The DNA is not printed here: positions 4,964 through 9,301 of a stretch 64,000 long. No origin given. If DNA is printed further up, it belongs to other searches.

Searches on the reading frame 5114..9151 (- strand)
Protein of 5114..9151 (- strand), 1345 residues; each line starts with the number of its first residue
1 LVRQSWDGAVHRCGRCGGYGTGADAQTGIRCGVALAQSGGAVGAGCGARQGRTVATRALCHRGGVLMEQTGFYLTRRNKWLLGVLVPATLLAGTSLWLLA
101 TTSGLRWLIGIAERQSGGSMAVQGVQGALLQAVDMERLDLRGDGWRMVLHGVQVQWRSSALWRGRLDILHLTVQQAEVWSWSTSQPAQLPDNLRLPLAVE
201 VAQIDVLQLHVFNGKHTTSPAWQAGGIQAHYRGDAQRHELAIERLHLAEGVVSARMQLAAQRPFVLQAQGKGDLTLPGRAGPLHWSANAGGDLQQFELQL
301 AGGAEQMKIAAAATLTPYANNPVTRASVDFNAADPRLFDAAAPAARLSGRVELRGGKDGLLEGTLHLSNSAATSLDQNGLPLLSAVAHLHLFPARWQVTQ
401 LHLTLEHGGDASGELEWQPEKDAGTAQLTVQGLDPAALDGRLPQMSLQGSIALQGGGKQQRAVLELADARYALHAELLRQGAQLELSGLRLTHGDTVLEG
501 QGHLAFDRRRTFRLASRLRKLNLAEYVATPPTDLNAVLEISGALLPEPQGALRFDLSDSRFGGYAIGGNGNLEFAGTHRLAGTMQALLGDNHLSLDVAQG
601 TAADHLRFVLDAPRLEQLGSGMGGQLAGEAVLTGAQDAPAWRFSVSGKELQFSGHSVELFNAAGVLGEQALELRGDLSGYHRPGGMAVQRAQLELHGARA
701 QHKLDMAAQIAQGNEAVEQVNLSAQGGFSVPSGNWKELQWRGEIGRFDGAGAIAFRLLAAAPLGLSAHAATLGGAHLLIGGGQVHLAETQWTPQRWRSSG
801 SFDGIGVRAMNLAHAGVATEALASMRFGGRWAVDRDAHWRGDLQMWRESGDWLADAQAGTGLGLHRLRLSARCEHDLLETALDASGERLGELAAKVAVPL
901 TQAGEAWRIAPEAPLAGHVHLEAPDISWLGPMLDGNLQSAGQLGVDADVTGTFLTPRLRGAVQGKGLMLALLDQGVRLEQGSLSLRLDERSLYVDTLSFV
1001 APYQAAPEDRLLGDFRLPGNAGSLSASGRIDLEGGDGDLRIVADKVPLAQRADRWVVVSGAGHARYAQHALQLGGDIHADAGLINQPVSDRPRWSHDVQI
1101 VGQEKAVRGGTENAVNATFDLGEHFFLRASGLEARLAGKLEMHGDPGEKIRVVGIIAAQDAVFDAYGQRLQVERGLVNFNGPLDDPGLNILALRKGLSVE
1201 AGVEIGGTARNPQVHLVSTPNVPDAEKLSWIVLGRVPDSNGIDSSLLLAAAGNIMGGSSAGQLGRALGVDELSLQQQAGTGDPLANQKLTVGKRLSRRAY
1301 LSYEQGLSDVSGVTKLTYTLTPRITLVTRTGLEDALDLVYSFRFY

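Call 71: search_protein_families(library=pfam, proteins=[window:5114-9151:-], max_evalue=0.00001)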
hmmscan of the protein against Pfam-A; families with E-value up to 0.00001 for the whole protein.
window:5114-9151:- (1345 aa): 1 family
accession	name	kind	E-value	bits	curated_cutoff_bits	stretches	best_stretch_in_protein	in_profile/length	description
PF04357.19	TamB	-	5.2e-45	154.8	22.4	1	1019-1344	8-381/381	TamB, inner membrane protein subunit of TAM complex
